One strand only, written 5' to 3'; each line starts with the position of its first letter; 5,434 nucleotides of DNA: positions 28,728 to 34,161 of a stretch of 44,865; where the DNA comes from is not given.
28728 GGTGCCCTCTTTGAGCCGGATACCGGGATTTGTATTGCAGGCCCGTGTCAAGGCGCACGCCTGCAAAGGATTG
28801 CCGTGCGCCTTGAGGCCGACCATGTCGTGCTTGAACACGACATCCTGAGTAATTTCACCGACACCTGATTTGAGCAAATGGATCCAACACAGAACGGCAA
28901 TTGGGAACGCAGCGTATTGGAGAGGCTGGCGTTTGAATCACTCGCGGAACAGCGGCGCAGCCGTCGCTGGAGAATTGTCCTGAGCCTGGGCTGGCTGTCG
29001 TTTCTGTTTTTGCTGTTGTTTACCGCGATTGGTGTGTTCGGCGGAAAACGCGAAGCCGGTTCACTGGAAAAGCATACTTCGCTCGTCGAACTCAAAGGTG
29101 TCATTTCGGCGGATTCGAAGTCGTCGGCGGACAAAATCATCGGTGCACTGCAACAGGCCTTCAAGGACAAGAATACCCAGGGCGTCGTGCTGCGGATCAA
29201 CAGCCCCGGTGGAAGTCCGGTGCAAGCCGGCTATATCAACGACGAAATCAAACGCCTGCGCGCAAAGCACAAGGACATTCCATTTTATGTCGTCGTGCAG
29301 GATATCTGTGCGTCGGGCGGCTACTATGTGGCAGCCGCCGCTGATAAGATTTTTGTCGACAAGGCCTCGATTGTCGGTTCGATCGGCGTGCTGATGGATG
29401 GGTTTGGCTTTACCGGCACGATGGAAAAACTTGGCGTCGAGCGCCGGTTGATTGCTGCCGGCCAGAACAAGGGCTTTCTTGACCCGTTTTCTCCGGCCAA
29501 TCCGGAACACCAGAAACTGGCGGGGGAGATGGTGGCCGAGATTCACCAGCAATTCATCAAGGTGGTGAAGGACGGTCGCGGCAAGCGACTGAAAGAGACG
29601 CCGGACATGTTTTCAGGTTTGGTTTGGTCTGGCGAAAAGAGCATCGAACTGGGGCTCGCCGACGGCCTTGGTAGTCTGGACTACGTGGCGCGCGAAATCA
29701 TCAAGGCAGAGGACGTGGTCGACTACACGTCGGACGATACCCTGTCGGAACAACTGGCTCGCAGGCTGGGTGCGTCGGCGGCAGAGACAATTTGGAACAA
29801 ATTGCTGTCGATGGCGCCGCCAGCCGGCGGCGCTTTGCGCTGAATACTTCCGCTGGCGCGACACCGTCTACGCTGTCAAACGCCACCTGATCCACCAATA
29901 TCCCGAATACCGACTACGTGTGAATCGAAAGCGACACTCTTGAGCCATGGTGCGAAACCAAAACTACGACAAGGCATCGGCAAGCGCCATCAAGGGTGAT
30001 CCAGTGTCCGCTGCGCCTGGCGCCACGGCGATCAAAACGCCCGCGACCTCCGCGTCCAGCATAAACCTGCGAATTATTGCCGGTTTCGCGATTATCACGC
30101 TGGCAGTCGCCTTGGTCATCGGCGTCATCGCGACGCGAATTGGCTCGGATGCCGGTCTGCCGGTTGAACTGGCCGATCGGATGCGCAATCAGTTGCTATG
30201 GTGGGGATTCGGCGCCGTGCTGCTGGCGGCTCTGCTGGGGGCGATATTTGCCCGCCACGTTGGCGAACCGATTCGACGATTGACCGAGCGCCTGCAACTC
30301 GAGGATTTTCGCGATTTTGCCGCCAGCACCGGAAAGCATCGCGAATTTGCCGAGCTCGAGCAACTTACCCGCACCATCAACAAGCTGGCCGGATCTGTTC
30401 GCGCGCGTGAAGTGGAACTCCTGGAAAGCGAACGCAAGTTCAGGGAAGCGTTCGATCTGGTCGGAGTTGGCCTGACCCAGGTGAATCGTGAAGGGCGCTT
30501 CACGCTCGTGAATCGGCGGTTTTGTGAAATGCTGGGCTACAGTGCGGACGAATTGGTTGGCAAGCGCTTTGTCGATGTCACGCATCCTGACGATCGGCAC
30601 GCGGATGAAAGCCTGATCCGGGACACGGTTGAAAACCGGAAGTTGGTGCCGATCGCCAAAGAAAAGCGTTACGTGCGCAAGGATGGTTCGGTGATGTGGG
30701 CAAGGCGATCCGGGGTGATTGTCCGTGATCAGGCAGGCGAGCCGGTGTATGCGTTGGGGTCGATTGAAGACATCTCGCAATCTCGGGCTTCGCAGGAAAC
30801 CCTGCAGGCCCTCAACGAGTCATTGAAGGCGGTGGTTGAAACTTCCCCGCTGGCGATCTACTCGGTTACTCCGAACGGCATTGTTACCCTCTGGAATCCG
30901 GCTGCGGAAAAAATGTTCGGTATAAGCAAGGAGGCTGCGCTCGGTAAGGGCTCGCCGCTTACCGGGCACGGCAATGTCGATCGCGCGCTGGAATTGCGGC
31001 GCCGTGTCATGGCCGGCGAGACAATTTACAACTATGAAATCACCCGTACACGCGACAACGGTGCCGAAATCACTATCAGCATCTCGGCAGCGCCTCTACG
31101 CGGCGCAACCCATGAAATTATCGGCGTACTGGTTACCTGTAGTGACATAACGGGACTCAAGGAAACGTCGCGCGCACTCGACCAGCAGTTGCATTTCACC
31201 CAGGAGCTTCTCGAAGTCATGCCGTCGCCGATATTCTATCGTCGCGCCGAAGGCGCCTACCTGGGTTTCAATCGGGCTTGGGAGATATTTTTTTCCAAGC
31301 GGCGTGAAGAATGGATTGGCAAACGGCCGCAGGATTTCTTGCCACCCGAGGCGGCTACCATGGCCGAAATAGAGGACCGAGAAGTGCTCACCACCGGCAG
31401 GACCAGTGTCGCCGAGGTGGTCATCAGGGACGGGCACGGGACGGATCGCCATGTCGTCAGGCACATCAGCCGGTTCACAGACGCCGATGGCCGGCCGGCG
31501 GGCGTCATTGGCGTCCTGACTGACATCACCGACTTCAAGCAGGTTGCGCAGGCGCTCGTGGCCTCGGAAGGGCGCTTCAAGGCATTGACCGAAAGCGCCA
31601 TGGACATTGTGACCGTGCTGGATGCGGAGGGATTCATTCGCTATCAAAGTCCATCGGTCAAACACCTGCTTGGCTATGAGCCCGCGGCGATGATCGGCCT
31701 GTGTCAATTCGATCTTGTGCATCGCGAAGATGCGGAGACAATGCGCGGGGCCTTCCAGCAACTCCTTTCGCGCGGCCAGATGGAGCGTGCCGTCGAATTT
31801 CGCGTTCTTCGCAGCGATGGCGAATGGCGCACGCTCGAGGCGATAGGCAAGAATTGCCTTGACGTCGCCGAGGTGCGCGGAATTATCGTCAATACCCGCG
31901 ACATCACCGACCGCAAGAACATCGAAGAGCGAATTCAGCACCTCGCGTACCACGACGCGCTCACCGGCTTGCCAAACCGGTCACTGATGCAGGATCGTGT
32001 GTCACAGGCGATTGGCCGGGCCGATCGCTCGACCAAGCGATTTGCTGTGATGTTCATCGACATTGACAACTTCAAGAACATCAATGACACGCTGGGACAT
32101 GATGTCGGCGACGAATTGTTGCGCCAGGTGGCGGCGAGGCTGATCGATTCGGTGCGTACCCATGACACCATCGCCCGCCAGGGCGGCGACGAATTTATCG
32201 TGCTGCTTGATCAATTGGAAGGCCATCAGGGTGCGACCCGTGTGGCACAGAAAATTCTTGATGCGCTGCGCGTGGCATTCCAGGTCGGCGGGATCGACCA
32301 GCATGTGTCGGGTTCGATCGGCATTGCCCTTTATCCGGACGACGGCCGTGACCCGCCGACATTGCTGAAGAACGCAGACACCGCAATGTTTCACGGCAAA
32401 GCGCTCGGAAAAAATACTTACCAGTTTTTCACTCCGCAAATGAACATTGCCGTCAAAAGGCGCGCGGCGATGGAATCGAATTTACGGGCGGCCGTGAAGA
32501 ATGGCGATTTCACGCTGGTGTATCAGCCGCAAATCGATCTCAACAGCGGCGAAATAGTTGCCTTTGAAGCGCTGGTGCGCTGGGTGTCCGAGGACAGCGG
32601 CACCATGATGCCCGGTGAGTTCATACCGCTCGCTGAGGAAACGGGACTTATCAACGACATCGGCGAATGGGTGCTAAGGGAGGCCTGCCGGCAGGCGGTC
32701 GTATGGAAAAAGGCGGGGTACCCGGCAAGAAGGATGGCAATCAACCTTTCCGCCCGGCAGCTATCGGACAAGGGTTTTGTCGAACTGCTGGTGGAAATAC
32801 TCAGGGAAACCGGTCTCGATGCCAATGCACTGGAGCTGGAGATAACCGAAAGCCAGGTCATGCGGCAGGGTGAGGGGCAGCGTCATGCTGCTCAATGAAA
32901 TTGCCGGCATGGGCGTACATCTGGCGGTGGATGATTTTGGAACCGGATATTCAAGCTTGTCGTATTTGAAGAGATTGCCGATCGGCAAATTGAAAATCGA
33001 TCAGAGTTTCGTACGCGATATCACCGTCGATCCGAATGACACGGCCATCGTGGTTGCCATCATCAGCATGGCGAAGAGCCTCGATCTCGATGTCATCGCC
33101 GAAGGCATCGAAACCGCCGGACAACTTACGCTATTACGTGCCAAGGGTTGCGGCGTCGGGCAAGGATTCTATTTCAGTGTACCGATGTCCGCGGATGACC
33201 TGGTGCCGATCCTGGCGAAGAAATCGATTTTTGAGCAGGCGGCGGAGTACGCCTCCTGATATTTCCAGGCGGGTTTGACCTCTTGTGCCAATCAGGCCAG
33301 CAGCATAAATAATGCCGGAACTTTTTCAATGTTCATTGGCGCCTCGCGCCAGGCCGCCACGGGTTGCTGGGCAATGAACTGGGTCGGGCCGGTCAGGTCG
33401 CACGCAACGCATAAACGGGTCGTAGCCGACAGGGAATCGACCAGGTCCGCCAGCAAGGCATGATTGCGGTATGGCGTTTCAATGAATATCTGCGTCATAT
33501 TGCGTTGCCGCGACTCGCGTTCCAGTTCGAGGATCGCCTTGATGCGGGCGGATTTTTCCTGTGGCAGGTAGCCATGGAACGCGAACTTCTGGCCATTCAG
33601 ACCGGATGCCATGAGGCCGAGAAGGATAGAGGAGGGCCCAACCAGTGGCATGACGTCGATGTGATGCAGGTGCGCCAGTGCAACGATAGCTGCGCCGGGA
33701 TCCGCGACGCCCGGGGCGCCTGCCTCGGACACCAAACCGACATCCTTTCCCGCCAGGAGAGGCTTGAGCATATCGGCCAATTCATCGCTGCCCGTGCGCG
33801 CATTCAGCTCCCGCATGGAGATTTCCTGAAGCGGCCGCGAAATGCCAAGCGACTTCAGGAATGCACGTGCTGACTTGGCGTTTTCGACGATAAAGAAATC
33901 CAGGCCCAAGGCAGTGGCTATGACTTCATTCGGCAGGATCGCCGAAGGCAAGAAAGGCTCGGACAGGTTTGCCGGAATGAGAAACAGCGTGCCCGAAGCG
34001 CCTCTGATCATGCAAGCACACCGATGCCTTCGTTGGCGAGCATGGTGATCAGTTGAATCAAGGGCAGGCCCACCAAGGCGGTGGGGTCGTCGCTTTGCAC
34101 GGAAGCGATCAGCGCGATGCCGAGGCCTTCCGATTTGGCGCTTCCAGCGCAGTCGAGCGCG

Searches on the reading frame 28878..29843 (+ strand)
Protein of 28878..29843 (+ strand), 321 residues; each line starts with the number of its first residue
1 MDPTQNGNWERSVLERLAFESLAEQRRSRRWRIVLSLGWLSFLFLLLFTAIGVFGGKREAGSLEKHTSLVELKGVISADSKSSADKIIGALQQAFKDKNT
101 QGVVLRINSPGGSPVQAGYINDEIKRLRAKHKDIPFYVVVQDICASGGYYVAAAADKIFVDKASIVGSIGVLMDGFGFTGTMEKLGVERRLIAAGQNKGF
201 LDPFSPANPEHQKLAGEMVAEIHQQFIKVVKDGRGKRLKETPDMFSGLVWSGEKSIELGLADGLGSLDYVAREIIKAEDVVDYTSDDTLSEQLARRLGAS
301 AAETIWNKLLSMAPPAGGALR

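Call 86: search_protein_families(library=pfam, proteins=[window:28878-29843:+], max_evalue=0.0001)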
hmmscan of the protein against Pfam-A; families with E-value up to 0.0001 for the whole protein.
window:28878-29843:+ (321 aa): 3 families
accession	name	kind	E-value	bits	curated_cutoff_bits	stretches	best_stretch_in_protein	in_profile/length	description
PF01343.23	Peptidase_S49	-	4.7e-35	121.3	24.9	1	129-278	2-151/154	Peptidase family S49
PF25145.1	NfeD1b_N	-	7e-06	26.2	40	1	91-172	23-98/189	NfeD1b, N-terminal domain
PF01972.22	SDH_protease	-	1.3e-05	24.8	31.3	1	84-169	78-155/286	ClpP-like SDH-type serine proteinase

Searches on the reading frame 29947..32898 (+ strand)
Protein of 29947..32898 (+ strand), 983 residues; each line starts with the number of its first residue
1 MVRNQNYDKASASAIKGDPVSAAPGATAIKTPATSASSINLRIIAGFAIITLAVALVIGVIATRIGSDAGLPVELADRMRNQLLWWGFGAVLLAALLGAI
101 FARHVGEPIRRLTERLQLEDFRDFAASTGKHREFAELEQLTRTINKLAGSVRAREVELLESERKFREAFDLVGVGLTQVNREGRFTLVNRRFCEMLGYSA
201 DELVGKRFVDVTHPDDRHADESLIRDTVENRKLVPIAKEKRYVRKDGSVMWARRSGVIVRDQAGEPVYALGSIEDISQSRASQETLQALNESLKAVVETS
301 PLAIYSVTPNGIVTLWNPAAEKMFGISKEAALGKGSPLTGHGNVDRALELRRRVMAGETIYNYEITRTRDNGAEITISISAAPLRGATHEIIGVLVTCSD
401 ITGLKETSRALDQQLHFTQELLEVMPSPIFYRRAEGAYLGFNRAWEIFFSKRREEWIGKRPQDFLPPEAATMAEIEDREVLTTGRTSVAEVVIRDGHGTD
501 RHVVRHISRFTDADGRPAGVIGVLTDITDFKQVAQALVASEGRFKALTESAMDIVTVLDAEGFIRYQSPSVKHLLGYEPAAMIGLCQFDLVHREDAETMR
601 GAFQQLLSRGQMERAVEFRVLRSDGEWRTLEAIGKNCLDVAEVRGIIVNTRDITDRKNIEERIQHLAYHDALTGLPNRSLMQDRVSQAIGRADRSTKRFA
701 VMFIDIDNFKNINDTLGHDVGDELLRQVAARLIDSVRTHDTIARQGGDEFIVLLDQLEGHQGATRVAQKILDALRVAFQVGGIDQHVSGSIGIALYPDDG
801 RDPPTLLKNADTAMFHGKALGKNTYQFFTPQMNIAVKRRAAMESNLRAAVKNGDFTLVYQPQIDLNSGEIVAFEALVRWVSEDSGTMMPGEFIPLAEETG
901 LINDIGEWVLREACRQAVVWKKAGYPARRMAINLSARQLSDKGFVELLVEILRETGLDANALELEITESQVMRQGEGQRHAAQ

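Call 86: search_protein_families(library=pfam, proteins=[window:29947-32898:+], max_evalue=0.0001)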
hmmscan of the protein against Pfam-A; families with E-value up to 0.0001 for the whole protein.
window:29947-32898:+ (983 aa): 10 families
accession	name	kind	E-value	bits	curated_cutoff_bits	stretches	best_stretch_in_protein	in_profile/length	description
PF00989.32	PAS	-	3.3e-59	198.3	22.6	4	293-401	3-113/113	PAS fold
PF08448.16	PAS_4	-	8.5e-58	193.8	23.1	4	422-531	1-109/110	PAS fold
PF00990.26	GGDEF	-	1.3e-50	171.8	23.8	1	667-823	1-160/161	Diguanylate cyclase, GGDEF domain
PF13426.13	PAS_9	-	4e-42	143.1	27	4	177-278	5-103/103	PAS domain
PF08447.18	PAS_3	-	5.5e-39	132.8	25.6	2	187-272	3-88/89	PAS fold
PF00563.25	EAL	-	5.4e-35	121.3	31.3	1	845-975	3-132/236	EAL domain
PF13188.13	PAS_8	-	4.1e-25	87.2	21.8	2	164-225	2-62/65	PAS domain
PF14598.12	PAS_11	-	1.8e-07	31.5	25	0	570-639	20-88/109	PAS domain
PF13596.12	PAS_10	-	3.5e-07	31.3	22.1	0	423-528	6-106/106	PAS domain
PF12860.13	PAS_7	-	1.2e-06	29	27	0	171-213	3-46/115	PAS fold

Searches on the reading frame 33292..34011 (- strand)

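Call 86: search_protein_families(library=pfam, proteins=[window:33292-34011:-], max_evalue=0.0001)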
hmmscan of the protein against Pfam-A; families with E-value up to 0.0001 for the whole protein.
window:33292-34011:- (239 aa): 1 family
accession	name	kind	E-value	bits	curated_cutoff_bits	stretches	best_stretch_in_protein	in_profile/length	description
PF00590.25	TP_methylase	-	5.7e-06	26.9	27.8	1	73-217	62-207/212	Tetrapyrrole (Corrin/Porphyrin) Methylases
